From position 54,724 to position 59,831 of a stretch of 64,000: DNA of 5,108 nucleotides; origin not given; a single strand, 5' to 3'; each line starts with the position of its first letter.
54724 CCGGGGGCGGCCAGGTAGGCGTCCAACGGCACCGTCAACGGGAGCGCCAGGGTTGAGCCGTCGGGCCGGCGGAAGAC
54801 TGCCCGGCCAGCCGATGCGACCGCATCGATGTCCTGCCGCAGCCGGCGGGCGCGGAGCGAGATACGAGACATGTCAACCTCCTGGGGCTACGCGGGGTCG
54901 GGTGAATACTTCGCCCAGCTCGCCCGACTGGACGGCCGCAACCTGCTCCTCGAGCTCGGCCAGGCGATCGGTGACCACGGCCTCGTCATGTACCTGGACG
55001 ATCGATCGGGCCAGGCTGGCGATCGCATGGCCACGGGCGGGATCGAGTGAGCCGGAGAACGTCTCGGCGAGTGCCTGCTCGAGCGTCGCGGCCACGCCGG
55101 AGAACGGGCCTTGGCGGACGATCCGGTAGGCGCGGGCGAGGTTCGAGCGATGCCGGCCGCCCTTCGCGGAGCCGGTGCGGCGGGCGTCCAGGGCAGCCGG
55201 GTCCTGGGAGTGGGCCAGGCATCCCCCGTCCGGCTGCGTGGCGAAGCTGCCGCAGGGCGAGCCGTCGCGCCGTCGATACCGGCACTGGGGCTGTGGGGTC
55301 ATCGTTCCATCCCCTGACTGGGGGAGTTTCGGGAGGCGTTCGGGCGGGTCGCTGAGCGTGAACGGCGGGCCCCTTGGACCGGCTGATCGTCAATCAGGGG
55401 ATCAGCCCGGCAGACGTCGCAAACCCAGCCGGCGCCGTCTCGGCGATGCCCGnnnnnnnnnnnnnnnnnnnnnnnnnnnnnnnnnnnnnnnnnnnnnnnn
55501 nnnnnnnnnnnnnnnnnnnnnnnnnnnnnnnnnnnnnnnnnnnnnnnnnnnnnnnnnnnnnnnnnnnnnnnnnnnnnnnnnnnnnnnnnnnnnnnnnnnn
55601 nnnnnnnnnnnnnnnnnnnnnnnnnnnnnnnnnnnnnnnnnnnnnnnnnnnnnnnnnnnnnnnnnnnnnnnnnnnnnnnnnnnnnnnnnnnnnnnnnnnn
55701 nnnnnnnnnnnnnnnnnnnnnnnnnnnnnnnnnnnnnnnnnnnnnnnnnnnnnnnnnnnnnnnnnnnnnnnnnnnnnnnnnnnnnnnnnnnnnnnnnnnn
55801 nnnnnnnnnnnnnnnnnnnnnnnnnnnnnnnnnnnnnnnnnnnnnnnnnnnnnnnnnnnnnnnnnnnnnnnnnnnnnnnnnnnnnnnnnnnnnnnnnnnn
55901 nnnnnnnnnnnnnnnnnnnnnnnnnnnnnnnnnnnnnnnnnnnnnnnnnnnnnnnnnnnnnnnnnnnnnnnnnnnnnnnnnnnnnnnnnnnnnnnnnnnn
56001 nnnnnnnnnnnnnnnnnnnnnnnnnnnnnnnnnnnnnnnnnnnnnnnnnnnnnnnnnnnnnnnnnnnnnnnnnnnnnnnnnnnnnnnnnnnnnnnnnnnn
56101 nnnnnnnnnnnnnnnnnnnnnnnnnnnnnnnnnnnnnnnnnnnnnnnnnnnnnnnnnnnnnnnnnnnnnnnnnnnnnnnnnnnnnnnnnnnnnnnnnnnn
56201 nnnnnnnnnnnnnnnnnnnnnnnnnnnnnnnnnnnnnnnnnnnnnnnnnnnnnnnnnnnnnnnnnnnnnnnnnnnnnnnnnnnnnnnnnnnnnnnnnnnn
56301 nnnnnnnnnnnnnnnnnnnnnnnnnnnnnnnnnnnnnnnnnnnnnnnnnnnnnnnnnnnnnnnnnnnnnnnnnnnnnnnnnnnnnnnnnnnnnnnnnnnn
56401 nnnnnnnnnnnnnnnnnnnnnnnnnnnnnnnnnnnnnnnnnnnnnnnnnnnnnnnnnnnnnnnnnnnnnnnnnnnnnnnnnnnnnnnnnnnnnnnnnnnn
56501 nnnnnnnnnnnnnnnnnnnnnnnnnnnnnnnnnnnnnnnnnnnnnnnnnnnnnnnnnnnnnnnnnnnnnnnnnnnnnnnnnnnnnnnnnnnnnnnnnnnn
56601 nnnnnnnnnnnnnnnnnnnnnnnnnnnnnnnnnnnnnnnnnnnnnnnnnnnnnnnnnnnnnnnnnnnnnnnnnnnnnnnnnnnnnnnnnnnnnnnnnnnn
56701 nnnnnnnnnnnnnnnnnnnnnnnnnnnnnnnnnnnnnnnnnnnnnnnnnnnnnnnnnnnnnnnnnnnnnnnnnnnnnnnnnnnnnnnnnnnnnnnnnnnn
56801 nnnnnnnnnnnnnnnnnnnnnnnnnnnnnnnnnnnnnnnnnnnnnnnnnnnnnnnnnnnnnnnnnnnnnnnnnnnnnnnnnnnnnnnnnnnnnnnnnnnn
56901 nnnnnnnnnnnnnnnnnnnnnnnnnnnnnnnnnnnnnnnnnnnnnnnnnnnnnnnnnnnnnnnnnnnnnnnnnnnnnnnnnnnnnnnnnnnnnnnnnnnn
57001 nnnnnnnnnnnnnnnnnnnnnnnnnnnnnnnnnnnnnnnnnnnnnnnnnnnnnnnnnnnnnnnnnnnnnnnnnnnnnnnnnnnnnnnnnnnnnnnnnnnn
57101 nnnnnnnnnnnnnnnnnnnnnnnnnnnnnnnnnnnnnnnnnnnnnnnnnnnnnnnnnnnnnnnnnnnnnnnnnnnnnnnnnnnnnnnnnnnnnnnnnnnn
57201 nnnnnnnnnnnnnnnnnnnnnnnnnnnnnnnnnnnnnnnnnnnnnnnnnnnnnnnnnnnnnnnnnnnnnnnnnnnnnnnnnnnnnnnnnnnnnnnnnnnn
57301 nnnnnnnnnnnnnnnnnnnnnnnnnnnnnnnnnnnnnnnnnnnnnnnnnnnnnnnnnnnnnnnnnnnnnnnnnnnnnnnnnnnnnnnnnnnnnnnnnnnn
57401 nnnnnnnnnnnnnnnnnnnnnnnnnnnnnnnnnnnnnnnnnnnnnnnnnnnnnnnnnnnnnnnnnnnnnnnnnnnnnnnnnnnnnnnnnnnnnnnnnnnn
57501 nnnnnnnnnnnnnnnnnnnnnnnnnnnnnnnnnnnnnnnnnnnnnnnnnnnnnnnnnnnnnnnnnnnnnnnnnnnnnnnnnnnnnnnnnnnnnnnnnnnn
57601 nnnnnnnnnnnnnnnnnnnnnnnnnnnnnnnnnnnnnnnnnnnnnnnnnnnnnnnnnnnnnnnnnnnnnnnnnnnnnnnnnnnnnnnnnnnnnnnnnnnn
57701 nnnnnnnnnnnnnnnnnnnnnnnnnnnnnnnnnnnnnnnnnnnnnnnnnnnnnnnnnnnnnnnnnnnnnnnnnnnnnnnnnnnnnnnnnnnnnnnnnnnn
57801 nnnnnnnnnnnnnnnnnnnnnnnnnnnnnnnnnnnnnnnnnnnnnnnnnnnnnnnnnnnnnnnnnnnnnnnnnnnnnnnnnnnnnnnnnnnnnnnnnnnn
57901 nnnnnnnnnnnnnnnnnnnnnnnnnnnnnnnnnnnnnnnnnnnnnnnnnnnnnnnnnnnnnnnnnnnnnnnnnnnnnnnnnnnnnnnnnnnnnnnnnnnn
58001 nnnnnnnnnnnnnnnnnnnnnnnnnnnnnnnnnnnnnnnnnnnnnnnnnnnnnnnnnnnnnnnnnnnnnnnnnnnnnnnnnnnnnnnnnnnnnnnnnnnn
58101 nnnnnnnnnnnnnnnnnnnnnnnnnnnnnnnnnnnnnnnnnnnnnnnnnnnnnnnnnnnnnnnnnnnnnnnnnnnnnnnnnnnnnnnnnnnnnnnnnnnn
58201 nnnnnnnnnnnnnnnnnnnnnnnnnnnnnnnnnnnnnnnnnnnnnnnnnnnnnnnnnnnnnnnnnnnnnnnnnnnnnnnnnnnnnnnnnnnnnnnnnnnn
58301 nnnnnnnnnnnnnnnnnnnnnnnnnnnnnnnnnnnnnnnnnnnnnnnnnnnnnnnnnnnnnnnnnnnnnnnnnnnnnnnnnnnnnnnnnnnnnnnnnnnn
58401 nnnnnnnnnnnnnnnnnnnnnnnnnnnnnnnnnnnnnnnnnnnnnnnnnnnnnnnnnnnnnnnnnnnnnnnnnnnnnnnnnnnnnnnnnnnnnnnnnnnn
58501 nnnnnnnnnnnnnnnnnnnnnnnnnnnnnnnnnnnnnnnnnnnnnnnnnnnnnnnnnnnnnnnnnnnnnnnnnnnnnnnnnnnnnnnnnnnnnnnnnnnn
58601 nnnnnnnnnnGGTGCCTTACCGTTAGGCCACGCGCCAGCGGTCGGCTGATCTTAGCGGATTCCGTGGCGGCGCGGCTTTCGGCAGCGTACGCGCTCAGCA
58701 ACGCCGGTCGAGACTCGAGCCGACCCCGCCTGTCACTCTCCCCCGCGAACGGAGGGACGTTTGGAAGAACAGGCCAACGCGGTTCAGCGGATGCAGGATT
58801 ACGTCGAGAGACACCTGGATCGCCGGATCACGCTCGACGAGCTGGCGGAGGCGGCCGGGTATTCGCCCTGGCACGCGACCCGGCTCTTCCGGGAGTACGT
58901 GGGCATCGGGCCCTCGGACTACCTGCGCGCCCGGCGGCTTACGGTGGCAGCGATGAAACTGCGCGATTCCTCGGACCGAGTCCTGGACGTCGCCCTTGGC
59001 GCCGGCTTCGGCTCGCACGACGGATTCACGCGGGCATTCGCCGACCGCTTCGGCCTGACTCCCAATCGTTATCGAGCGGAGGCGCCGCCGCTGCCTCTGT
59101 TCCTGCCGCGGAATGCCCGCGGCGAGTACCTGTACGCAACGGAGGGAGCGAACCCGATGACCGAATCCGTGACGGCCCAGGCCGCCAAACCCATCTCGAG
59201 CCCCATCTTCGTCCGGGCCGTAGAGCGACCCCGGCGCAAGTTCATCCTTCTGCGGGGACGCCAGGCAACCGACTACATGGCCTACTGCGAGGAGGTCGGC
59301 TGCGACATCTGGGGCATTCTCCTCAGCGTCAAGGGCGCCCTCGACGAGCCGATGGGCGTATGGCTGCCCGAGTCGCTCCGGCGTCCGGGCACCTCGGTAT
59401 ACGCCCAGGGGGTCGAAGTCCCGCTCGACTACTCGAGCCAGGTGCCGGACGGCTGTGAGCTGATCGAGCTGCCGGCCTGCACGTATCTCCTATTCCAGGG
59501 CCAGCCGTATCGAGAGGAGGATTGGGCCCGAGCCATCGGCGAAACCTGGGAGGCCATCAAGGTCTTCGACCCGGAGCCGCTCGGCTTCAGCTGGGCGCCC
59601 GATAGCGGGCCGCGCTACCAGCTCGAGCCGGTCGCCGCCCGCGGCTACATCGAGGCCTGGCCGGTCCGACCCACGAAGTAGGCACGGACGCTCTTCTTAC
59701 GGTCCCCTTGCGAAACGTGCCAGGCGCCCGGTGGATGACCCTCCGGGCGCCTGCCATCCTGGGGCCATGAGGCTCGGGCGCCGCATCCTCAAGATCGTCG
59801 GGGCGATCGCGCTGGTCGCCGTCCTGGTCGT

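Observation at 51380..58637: Small integrative element at tRNA-Gln carrying only uncharacterised cargo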

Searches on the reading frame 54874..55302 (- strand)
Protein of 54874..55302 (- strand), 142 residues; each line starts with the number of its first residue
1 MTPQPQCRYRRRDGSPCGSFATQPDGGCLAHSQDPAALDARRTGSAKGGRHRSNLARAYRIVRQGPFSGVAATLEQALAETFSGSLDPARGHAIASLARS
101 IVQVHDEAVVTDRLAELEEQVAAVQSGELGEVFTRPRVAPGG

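Call 5: search_protein_families(library=pfam, proteins=[window:54874-55302:-], max_evalue=0.1)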
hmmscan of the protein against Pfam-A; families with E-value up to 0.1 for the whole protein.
window:54874-55302:- (142 aa): 0 families

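Call 7: search_protein_families(library=phrogs, proteins=[window:54874-55302:-], max_evalue=0.1)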
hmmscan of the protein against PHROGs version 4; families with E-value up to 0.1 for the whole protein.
window:54874-55302:- (142 aa): 1 family
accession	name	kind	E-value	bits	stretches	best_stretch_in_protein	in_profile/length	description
phrog_1244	-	unknown function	0.076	13.4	0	93-126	14-47/157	-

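Call 8: search_protein_families(library=padloc, proteins=[window:54874-55302:-], max_evalue=0.1)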
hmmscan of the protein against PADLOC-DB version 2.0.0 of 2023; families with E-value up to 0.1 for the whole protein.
window:54874-55302:- (142 aa): 0 families

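Call 9: search_protein_families(library=ncbifam, proteins=[window:54874-55302:-], max_evalue=0.1)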
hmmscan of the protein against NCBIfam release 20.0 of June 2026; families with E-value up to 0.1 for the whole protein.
window:54874-55302:- (142 aa): 1 family
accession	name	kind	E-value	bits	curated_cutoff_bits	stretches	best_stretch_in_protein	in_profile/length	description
NF003782.0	PRK05371.1-3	subfamily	0.017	13.5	711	1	9-57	472-520/648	Xaa-Pro dipeptidyl-peptidase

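Call 40: find_homologous_proteins(query=window:54874-55302:-)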
Query window:54874-55302:- (142 aa): 5 proteins with E <= 0.001 among 442 candidates.
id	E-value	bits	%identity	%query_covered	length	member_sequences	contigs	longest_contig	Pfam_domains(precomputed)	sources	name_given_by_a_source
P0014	2.4e-86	305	100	100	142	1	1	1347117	-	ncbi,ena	-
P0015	2.4e-53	198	71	93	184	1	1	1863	-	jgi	jgi:hypothetical protein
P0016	3.1e-50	188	69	87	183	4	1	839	-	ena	-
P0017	1.3e-41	160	60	92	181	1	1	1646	-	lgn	-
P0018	5.6e-41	158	58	96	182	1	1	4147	-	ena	-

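Call 41: find_encoding_contigs(protein=P0014, flank=10000, max_places=5)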
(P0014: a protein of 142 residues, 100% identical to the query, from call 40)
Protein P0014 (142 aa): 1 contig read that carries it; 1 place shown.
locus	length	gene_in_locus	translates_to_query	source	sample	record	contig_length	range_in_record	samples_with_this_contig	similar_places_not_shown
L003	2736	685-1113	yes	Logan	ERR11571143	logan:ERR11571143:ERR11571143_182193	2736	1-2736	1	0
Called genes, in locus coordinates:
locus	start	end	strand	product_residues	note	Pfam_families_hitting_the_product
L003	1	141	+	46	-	?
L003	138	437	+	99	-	-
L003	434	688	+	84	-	-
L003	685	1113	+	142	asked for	-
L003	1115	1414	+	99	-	-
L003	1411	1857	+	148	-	-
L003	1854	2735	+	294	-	?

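Call 42: find_encoding_contigs(protein=P0018, flank=10000, max_places=5)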
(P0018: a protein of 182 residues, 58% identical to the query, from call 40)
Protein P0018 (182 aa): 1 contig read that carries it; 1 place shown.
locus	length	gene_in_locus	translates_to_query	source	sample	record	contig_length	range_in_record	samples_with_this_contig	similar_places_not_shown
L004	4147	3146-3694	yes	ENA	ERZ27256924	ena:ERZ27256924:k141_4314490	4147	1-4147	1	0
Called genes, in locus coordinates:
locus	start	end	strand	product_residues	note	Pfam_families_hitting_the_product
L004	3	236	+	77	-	?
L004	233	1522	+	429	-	PF00239:Resolvase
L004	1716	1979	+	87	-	PF13560:HTH_31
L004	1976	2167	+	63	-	-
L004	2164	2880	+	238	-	-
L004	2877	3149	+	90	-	-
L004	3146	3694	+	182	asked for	-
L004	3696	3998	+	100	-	-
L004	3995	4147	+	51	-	?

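Call 44: find_related_loci(query=A4, collection=viral_contigs, flank=10000)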
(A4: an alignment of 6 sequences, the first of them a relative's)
Query A4 (142 aa) in viral_contigs; peptide patterns used: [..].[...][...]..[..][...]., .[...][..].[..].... (x = any residue, [..] = any of these).
44 stretches matched a pattern, but none encodes a relative of the query by tblastn (E <= 1e-3).

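Call 45: search_solved_structures(query=A4, max_evalue=10)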
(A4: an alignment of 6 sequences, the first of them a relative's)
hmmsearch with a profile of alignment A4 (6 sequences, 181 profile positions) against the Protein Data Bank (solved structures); distinct sequences matched with E-value up to 10: 2.
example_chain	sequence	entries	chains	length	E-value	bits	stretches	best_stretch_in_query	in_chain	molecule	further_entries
2o34_A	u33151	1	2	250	0.29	14.3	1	96-123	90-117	Hypothetical protein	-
1r22_A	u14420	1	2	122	0.62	13.3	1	102-149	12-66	Transcriptional repressor smtB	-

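Call 64: predict_structure(alignment_id=A5)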
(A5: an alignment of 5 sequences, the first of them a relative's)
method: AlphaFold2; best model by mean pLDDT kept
length: 142 residues; sequences in the alignment: 5
mean_pLDDT: 73.4   pTM: 0.43
mean pLDDT of the five models: 73.4, 71.9, 71.8, 71.6, 69.2
residues with pLDDT >= 90: 24; 70-90: 70; 50-70: 31; < 50: 17
segments of 3 or more residues with pLDDT < 50: 48-51, 131-142
pLDDT, mean of each block of 10 residues (from residue 1): 80 90 91 89 61 70 75 83 77 79 63 67 65 45 37
secondary structure, 60 per line:
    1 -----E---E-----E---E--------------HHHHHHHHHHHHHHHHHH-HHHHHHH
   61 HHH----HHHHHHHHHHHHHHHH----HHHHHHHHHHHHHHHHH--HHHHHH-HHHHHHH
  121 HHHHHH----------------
elements in order: H35-52 H54-63 H68-83 H88-104 H107-112 H114-126

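Call 70: search_protein_families(library=phrogs, proteins=[L004:2164-2880:+], max_evalue=0.1)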
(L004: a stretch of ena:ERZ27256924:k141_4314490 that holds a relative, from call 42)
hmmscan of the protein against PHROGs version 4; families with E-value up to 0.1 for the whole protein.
L004:2164-2880:+ (238 aa): 0 families

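Call 71: search_protein_families(library=pfam, proteins=[L004:2164-2880:+], max_evalue=0.1)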
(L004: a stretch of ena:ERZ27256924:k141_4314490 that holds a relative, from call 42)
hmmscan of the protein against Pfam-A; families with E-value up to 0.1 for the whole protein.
L004:2164-2880:+ (238 aa): 0 families

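Call 72: search_dna_similar(query=window:54874-55302:-, collection=phages, mode=protein, max_evalue=1, max_rows=15)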
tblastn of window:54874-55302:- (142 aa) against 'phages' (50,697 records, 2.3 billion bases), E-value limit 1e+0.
No match.

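Call 75: search_dna_similar(query=window:54874-55302:-, collection=plasmids, mode=protein, max_evalue=0.1, max_rows=15)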
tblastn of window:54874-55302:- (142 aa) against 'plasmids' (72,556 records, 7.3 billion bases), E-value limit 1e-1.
No match.

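Call 77: find_related_loci(query=A5, collection=genome_contigs, flank=10000)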
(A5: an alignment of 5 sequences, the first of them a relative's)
Query A5 (142 aa) in genome_contigs; peptide patterns used: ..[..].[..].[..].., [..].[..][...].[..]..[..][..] (x = any residue, [..] = any of these).
171 stretches matched a pattern, but none encodes a relative of the query by tblastn (E <= 1e-3).

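Call 124: search_protein_families(library=phrogs, alignment_id=A10, max_evalue=0.001)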
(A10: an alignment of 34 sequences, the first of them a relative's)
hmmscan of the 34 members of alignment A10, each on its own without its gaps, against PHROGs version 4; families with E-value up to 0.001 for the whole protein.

A. member 1, P0015 (184 aa): 0 families

B. families by the number of members that match (of 34 scanned): 0 families

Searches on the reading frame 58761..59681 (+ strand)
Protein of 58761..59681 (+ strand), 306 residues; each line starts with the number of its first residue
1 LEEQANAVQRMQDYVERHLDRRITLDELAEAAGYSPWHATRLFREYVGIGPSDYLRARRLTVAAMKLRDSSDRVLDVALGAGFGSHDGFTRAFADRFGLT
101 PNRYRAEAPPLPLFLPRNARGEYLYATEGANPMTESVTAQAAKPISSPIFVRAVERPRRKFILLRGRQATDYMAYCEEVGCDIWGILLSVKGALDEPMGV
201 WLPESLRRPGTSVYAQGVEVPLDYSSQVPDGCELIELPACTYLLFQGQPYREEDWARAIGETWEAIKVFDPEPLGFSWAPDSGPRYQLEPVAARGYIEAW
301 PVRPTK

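Call 37: search_protein_families(library=pfam, proteins=[window:58761-59681:+], max_evalue=1)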
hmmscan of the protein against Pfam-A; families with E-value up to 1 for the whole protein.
window:58761-59681:+ (306 aa): 4 families
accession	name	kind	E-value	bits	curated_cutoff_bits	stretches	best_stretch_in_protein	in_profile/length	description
PF12833.13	HTH_18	-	3.9e-21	75.6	33.6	1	28-106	1-79/80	Helix-turn-helix domain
PF00165.29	HTH_AraC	-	6.8e-15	55.2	26.6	2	16-56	2-42/42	Bacterial regulatory helix-turn-helix proteins, AraC family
PF14526.11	Cass2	-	0.0038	17.9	27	1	214-266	67-113/150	Integron-associated effector binding protein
PF04539.22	Sigma70_r3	-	0.21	12.2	25.3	1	3-36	1-34/78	Sigma-70 region 3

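Call 79: find_encoding_contigs(protein=window:58761-59681:+, flank=10000, max_places=6)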
Protein window:58761-59681:+ (306 aa): no gene with exactly this product is on record in the collection.
